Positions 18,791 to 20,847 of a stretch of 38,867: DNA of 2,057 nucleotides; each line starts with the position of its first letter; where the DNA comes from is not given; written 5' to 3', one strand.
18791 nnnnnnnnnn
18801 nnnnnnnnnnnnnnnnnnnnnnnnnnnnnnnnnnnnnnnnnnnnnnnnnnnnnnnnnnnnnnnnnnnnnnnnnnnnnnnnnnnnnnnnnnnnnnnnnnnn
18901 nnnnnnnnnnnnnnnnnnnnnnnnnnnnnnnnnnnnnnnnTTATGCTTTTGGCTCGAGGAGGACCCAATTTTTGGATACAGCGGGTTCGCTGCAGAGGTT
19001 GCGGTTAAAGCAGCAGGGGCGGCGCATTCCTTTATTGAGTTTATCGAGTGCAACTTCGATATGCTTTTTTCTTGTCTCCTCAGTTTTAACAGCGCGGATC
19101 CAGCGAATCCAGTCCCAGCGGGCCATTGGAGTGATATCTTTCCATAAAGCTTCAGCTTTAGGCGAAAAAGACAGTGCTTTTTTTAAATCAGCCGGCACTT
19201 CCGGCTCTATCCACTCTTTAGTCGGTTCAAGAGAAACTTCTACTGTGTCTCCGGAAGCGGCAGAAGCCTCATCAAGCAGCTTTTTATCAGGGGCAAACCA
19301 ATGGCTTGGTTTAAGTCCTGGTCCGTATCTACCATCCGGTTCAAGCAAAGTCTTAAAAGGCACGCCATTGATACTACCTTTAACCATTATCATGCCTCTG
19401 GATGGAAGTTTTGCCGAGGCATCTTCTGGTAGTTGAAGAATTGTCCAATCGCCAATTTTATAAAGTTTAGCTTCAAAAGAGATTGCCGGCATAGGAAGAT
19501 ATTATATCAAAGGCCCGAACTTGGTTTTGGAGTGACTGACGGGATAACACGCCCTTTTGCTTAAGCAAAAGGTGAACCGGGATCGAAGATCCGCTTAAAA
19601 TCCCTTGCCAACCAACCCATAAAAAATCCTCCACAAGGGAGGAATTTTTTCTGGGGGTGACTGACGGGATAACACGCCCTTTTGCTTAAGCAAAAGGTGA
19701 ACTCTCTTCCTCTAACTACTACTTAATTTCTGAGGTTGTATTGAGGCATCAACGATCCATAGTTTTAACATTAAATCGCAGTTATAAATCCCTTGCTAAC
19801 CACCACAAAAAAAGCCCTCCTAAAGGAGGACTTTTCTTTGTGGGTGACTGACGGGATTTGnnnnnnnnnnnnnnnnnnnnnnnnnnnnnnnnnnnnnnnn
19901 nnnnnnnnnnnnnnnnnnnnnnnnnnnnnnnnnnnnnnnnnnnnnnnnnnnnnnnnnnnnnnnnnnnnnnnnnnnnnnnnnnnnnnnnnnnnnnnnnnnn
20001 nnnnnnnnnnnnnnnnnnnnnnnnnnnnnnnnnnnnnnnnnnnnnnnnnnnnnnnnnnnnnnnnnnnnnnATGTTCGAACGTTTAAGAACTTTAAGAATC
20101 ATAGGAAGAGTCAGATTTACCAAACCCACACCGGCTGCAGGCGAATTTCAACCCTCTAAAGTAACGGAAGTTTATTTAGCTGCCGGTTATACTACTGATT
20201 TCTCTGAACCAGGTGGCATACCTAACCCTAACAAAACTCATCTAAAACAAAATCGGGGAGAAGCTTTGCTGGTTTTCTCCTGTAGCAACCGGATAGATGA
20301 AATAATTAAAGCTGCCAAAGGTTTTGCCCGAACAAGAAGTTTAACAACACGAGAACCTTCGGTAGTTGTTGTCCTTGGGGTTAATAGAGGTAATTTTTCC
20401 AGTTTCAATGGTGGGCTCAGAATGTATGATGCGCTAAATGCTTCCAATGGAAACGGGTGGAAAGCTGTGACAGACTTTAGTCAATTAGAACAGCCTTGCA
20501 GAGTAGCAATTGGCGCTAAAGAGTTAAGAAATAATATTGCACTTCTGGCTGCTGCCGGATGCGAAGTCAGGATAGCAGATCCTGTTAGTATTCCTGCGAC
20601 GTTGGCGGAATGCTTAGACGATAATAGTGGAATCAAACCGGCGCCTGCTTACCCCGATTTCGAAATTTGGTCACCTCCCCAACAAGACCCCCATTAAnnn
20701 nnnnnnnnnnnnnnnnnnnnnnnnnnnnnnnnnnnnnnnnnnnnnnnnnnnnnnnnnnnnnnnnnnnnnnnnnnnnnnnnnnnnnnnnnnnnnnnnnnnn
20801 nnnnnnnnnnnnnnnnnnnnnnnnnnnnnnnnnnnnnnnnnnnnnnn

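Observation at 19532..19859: Two stacked att-like mini-elements (125 and 187 bp) on the 3' end of tRNA-His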

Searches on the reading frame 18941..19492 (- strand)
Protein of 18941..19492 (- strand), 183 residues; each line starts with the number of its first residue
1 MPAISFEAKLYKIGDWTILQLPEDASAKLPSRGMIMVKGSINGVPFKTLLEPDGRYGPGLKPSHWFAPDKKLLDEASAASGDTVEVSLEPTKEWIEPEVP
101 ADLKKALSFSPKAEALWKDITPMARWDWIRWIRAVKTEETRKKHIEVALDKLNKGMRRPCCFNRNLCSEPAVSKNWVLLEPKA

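Call 8: search_protein_families(library=pfam, proteins=[window:18941-19492:-])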
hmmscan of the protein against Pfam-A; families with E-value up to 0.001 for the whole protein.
window:18941-19492:- (183 aa): 2 families
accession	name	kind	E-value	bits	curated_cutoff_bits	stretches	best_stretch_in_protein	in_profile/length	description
PF13376.11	OmdA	-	5.3e-17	62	25.6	1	96-155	1-60/60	Bacteriocin-protection, YdeI or OmpD-Associated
PF08922.17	DUF1905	-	1.3e-11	44.9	24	1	7-88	2-81/81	Domain of unknown function (DUF1905)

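Call 11: find_encoding_contigs(protein=window:18941-19492:-, flank=3000, max_places=10)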
Protein window:18941-19492:- (183 aa): 16 contigs read that carry it; 10 places shown.
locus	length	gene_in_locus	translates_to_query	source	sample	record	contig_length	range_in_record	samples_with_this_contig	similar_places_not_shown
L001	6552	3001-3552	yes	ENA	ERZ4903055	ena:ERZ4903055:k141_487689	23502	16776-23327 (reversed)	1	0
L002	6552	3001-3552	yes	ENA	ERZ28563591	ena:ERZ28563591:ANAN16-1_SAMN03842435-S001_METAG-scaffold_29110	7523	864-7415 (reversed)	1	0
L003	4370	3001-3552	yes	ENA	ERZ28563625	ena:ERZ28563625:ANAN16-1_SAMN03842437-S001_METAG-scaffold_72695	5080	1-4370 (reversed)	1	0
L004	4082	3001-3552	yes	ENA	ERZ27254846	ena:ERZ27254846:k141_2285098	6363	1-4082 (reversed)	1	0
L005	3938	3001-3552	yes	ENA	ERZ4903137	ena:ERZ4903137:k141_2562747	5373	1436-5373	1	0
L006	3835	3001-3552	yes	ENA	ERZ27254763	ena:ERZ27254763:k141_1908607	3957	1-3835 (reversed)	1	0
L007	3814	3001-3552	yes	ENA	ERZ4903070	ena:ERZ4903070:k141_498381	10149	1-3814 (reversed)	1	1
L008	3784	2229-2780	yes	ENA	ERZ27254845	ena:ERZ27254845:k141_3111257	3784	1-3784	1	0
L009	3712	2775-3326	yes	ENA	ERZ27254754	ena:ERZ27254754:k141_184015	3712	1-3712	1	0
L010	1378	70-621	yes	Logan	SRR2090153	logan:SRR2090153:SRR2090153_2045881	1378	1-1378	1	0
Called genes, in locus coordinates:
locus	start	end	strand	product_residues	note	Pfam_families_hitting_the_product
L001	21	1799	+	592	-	-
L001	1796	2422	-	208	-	-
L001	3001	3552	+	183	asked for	PF08922:DUF1905, PF13376:OmdA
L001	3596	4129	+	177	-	-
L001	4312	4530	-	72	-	PF13443:HTH_26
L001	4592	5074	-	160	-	PF11188:DUF2975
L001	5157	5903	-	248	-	PF13328:HD_4 (faint)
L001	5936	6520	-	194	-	PF01966:HD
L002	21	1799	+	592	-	-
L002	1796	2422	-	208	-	-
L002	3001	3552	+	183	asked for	PF08922:DUF1905, PF13376:OmdA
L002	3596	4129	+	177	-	-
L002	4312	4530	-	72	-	PF13443:HTH_26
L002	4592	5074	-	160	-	PF11188:DUF2975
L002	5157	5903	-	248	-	PF13328:HD_4 (faint)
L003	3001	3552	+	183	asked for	PF08922:DUF1905, PF13376:OmdA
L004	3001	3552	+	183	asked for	PF08922:DUF1905, PF13376:OmdA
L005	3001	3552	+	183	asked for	PF08922:DUF1905, PF13376:OmdA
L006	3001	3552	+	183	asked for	PF08922:DUF1905, PF13376:OmdA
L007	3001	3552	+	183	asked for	PF08922:DUF1905, PF13376:OmdA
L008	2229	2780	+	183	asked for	PF08922:DUF1905, PF13376:OmdA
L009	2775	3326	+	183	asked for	PF08922:DUF1905, PF13376:OmdA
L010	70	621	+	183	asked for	PF08922:DUF1905, PF13376:OmdA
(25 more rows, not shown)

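Call 19: find_homologous_proteins(query=window:18941-19492:-, max_evalue=1e-20)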
Query window:18941-19492:- (183 aa): 4175 proteins with E <= 1e-20 among 4346 candidates; the best 120 are listed.
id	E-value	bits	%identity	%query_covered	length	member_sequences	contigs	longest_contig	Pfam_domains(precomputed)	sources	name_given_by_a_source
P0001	8.0e-120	415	100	100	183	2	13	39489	PF13376.12,PF08922.18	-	-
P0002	8.9e-109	379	92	99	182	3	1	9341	PF13376.12,PF08922.18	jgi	-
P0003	1.5e-104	366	87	99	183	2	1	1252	PF13376.12,PF08922.18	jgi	jgi:hypothetical protein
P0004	2.4e-104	365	88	97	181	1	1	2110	PF13376.12,PF08922.18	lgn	-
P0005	2.5e-104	365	87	99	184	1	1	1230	PF13376.12,PF08922.18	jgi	jgi:hypothetical protein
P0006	3.6e-103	361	85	99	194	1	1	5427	PF13376.12,PF08922.18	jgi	jgi:hypothetical protein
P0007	4.7e-103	361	86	99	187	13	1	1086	PF13376.12,PF08922.18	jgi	jgi:hypothetical protein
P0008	1.3e-102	359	87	97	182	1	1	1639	PF13376.12,PF08922.18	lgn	-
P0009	1.5e-102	359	85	100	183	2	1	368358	PF13376.12,PF08922.18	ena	-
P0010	1.8e-102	359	84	100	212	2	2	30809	PF13376.12,PF08922.18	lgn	-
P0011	2.5e-102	358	83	99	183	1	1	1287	PF13376.12,PF08922.18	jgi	jgi:hypothetical protein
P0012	2.6e-102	358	83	100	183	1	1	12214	PF13376.12,PF08922.18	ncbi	-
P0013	2.9e-102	358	85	99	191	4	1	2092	PF13376.12,PF08922.18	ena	-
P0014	3.0e-102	358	84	99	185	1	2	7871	PF13376.12,PF08922.18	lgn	-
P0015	6.0e-102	357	87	97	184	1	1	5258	PF13376.12,PF08922.18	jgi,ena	-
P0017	1.8e-101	356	85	99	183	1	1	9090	PF13376.12,PF08922.18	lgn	-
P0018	2.3e-101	355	86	99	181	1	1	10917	PF13376.12,PF08922.18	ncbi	-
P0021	4.1e-101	354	85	99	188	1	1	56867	PF13376.12,PF08922.18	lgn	-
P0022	4.1e-101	354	84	98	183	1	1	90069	PF13376.12,PF08922.18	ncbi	-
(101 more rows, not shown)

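Call 20: find_encoding_contigs(protein=P0002, flank=4000, max_places=3)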
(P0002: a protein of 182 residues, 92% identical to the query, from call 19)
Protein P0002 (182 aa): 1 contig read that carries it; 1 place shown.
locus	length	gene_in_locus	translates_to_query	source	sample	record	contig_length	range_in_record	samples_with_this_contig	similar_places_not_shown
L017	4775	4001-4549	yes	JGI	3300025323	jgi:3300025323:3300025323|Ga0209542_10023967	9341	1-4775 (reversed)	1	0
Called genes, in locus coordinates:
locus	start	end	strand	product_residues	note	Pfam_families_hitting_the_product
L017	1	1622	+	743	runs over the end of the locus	PF00982:Glyco_transf_20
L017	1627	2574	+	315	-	-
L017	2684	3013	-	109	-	-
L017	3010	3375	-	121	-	PF01022:HTH_5, PF12840:HTH_20 (weak)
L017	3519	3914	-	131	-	-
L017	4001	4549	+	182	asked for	PF08922:DUF1905, PF13376:OmdA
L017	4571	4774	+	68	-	?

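Call 21: find_encoding_contigs(protein=P0009, flank=4000, max_places=3)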
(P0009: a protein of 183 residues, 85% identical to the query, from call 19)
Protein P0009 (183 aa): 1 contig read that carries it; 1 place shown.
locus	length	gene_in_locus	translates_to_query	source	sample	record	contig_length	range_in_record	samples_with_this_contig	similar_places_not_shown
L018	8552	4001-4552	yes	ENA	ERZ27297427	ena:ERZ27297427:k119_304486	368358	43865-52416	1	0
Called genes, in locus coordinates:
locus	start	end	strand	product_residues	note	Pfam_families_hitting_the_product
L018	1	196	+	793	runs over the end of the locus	PF03706:LPG_synthase_TM, PF09852:DUF2079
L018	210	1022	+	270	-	PF03477:ATP-cone, PF04471:Mrr_cat (faint)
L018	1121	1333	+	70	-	-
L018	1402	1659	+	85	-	PF04226:Transgly_assoc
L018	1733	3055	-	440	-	PF00817:IMS, PF21999:IMS_HHH_1, PF11799:IMS_C (weak)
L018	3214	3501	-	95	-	-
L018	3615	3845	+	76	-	-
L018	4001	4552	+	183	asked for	PF08922:DUF1905, PF13376:OmdA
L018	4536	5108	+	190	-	-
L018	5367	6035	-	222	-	PF01694:Rhomboid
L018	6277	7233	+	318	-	PF00892:EamA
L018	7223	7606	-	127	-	PF01687:Flavokinase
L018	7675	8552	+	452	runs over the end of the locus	PF01266:DAO (faint), PF01494:FAD_binding_3, PF07992:Pyr_redox_2 (weak), PF13450:NAD_binding_8 (faint)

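Call 22: find_encoding_contigs(protein=P0010, flank=4000, max_places=3)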
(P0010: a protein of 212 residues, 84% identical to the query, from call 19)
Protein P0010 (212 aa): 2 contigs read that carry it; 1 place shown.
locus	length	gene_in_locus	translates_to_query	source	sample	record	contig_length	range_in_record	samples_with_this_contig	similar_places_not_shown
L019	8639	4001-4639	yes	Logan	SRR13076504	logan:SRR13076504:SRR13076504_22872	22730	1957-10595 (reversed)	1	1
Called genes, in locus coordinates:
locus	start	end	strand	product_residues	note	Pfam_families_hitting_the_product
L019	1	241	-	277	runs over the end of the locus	PF00300:His_Phos_1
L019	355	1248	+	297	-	PF17773:UPF0176_N, PF00581:Rhodanese, PF12368:Rhodanese_C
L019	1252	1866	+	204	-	PF14014:DUF4230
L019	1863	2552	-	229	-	-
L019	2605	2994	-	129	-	PF01641:SelR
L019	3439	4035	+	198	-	-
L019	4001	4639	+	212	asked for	PF08922:DUF1905, PF13376:OmdA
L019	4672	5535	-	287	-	-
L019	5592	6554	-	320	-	-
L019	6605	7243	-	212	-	PF00027:cNMP_binding, PF13545:HTH_Crp_2 (weak)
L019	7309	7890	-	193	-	-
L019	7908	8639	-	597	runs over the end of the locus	-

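Call 23: find_encoding_contigs(protein=P0022, flank=4000, max_places=3)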
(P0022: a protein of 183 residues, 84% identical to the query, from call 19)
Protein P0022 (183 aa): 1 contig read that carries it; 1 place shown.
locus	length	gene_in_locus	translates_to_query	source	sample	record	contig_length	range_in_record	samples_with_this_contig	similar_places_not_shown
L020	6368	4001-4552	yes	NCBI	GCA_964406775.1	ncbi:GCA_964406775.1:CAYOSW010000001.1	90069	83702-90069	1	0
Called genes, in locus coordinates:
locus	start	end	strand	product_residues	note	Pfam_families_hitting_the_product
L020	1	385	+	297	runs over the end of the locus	PF17773:UPF0176_N, PF00581:Rhodanese, PF12368:Rhodanese_C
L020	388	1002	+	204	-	PF14014:DUF4230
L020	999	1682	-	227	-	-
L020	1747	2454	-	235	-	-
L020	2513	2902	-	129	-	PF01641:SelR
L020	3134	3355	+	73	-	-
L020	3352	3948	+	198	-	-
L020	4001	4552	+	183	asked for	PF08922:DUF1905, PF13376:OmdA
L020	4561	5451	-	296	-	-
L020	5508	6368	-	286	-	?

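Call 36: find_encoding_contigs(protein=P0018, flank=3000, max_places=3)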
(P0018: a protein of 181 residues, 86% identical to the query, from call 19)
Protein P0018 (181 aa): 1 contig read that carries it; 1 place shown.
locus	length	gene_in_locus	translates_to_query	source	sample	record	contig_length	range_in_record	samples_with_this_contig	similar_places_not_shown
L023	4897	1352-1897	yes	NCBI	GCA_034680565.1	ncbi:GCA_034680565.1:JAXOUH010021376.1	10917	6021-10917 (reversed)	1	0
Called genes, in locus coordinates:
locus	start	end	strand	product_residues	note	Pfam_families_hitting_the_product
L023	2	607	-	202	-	?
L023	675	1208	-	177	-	PF01596:Methyltransf_3, PF01135:PCMT, PF05175:MTS (weak), PF13847:Methyltransf_31, PF13578:Methyltransf_24, PF13649:Methyltransf_25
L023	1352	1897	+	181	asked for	PF08922:DUF1905, PF13376:OmdA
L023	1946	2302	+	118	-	-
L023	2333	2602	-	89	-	-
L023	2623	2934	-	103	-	-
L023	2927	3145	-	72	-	PF13443:HTH_26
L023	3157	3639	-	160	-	PF11188:DUF2975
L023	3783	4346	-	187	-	-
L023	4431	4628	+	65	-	-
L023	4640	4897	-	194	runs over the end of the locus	PF01966:HD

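Call 37: find_encoding_contigs(protein=P0021, flank=3000, max_places=3)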
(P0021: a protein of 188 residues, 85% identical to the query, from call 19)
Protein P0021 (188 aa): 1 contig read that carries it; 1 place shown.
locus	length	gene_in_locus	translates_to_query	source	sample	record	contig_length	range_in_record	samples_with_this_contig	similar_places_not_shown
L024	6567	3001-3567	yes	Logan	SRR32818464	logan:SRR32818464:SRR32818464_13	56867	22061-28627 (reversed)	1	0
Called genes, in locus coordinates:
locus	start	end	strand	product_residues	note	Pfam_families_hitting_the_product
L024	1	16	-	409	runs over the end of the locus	PF00464:SHMT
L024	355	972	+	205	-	PF00300:His_Phos_1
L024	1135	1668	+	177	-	-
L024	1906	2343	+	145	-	PF08327:AHSA1 (weak)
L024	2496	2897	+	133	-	PF07452:CHRD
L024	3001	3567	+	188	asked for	PF08922:DUF1905, PF13376:OmdA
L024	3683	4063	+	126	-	-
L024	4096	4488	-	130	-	PF02661:Fic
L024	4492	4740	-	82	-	PF04014:MazE_antitoxin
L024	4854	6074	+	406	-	PF25371:DUF7884, PF02353:CMAS, PF13489:Methyltransf_23, PF08241:Methyltransf_11, PF08242:Methyltransf_12, PF13649:Methyltransf_25, PF13847:Methyltransf_31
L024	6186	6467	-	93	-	PF06803:DUF1232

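Call 38: find_encoding_contigs(protein=P0017, flank=3000, max_places=3)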
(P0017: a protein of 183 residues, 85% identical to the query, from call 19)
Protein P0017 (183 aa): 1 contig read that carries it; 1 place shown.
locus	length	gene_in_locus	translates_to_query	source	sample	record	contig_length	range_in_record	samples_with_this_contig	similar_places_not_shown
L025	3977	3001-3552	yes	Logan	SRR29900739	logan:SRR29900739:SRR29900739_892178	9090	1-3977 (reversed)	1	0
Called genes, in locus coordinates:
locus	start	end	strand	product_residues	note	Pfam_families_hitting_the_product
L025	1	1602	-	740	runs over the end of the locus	PF19335:HMBD, PF00122:E1-E2_ATPase, PF00702:Hydrolase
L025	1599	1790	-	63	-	-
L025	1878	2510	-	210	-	PF13628:DUF4142, PF03713:DUF305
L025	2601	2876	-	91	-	PF02583:Trns_repr_metal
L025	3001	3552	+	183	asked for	PF08922:DUF1905, PF13376:OmdA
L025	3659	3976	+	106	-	?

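Call 39: find_encoding_contigs(protein=P0015, flank=3000, max_places=3)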
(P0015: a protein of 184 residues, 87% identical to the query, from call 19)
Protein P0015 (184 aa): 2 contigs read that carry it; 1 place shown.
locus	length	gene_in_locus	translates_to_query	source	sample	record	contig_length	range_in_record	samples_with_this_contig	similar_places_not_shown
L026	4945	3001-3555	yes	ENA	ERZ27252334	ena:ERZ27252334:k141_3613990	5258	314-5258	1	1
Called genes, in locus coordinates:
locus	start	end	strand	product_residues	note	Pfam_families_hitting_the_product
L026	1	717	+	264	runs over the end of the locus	PF01177:Asp_Glu_race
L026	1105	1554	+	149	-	-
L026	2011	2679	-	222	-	-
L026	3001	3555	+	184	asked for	PF08922:DUF1905, PF13376:OmdA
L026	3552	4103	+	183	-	PF00293:NUDIX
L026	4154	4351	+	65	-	PF00313:CSD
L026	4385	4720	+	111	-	-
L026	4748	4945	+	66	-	?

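Call 49: search_protein_families(library=pfam, proteins=[L020:3352-3948:+, L026:1105-1554:+, L026:2011-2679:-], max_evalue=0.01)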
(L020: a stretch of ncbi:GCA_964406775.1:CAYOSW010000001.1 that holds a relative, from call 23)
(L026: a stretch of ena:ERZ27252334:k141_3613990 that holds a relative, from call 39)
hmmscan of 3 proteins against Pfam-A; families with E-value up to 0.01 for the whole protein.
L020:3352-3948:+ (198 aa): 0 families

L026:1105-1554:+ (149 aa): 0 families

L026:2011-2679:- (222 aa): 0 families

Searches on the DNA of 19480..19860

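Call 83: search_rna_families(source=window, start=19480, end=19860, threshold=evalue, max_evalue=10)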
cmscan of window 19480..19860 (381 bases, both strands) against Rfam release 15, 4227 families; matches with E-value up to 10: 15.
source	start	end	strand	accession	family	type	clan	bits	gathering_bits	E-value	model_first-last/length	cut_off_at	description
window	19710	19857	-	RF02864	sRNA_0030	Gene; sRNA;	-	25.4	123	0.0051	4-165/165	no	Enterococcus sRNA 30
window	19778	19839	+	RF01859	Phe_leader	Cis-reg; leader;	-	23.2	55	0.11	1-125/125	no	Phenylalanine leader peptide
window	19791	19856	+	RF01896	mir-142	Gene; miRNA;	-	20.7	57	0.097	1-85/85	no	mir-142 microRNA precursor family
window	19790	19856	-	RF04197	mir-9457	Gene; miRNA;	-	19.8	90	0.23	1-68/68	no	mir-9457 microRNA precursor family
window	19790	19855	-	RF01896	mir-142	Gene; miRNA;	-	19.3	57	0.22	1-85/85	no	mir-142 microRNA precursor family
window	19801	19838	-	RF02075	STnc230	Gene; sRNA;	-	18.3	50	3.6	44-83/83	no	Enterobacterial sRNA STnc230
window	19565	19645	+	RF02236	asX2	Gene; sRNA;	-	17.4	70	0.49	1-87/87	no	Xanthomonas sRNA asX2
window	19585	19652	+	RF01859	Phe_leader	Cis-reg; leader;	-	16.7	55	3.1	1-125/125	no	Phenylalanine leader peptide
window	19795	19852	-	RF00697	mir-186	Gene; miRNA;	-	16.1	70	2.6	1-82/82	no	mir-186 microRNA precursor family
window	19618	19709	-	RF01859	Phe_leader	Cis-reg; leader;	-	15.7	55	5.2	1-125/125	no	Phenylalanine leader peptide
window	19810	19836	-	RF01772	rnk_pseudo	Cis-reg; leader;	-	15.6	55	3.9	72-100/108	no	Pseudomonas rnk leader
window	19806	19860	-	RF01859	Phe_leader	Cis-reg; leader;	-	15.2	55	6.7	42-125/125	5'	Phenylalanine leader peptide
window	19606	19662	-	RF03798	MIR4227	Gene; miRNA;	-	15.1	100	4.2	1-122/122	no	MIR4227 microRNA precursor family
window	19802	19843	+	RF04197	mir-9457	Gene; miRNA;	-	14.5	90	6.2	1-68/68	no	mir-9457 microRNA precursor family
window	19806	19860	-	RF00106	RNAI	Gene; antisense;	-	12.9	47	7.1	20-102/102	5'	RNAI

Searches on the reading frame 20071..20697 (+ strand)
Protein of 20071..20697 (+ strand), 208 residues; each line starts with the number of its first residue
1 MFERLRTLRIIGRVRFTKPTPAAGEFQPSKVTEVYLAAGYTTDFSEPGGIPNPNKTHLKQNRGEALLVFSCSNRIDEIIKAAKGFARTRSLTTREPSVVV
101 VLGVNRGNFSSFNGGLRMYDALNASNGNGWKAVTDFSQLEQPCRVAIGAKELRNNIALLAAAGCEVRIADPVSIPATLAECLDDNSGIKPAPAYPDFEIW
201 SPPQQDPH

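Call 8: search_protein_families(library=pfam, proteins=[window:20071-20697:+])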
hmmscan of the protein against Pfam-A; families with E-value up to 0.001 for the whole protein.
window:20071-20697:+ (208 aa): 0 families

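Call 49: search_protein_families(library=pfam, proteins=[window:20071-20697:+], max_evalue=0.01)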
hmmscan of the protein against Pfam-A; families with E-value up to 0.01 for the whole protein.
window:20071-20697:+ (208 aa): 0 families

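Call 74: find_homologous_proteins(query=window:20071-20697:+, max_evalue=1e-10)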
Query window:20071-20697:+ (208 aa): 2 proteins with E <= 1e-10 among 360 candidates.
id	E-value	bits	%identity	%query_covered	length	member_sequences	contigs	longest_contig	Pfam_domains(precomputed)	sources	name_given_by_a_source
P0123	5.0e-136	469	100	100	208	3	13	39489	-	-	-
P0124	7.7e-107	373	83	99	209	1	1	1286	-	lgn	-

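Call 75: find_encoding_contigs(protein=P0124, flank=3000, max_places=5)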
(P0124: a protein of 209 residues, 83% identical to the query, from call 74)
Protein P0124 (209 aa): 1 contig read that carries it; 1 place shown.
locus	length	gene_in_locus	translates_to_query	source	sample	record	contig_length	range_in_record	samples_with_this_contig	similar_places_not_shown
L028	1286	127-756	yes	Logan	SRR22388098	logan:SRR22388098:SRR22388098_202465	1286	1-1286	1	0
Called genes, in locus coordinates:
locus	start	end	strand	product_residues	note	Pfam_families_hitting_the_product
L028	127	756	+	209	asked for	-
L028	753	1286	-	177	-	?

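Call 77: find_encoding_contigs(protein=window:20071-20697:+, flank=2500, max_places=10)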
Protein window:20071-20697:+ (208 aa): 17 contigs read that carry it; 10 places shown.
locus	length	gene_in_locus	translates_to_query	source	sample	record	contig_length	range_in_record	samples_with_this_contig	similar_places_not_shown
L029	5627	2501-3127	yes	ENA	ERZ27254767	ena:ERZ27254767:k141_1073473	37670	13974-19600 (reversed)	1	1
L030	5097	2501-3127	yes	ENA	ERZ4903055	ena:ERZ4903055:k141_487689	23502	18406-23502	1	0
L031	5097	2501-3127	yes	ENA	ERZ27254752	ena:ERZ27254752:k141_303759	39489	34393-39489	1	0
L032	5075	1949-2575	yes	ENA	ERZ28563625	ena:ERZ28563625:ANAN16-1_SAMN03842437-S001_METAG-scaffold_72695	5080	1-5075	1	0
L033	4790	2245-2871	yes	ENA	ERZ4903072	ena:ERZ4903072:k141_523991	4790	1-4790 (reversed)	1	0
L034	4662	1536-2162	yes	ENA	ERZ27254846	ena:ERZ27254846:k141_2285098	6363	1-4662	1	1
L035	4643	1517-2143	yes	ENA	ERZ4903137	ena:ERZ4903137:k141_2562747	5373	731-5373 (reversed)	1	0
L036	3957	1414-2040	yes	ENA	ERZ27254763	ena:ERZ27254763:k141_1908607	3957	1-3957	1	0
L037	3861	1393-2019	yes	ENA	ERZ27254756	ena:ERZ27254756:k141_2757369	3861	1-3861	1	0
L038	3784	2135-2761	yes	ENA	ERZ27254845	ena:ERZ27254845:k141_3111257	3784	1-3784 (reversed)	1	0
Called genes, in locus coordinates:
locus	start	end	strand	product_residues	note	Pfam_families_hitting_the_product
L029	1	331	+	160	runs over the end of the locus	PF11188:DUF2975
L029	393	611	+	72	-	PF13443:HTH_26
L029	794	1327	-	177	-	-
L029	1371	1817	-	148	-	PF13376:OmdA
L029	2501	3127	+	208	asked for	-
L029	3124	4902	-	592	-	-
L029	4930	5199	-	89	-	PF05016:ParE_toxin (weak)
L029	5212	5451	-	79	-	-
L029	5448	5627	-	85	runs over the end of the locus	PF11950:DUF3467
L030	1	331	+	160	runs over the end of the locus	PF11188:DUF2975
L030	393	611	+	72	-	PF13443:HTH_26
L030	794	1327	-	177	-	-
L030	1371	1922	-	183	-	PF08922:DUF1905, PF13376:OmdA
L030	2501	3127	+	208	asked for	-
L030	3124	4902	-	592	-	-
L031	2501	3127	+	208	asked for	-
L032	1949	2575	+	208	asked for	-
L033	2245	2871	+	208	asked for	-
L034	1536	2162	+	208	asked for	-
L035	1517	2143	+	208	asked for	-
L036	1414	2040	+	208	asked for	-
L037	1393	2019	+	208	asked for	-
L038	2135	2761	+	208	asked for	-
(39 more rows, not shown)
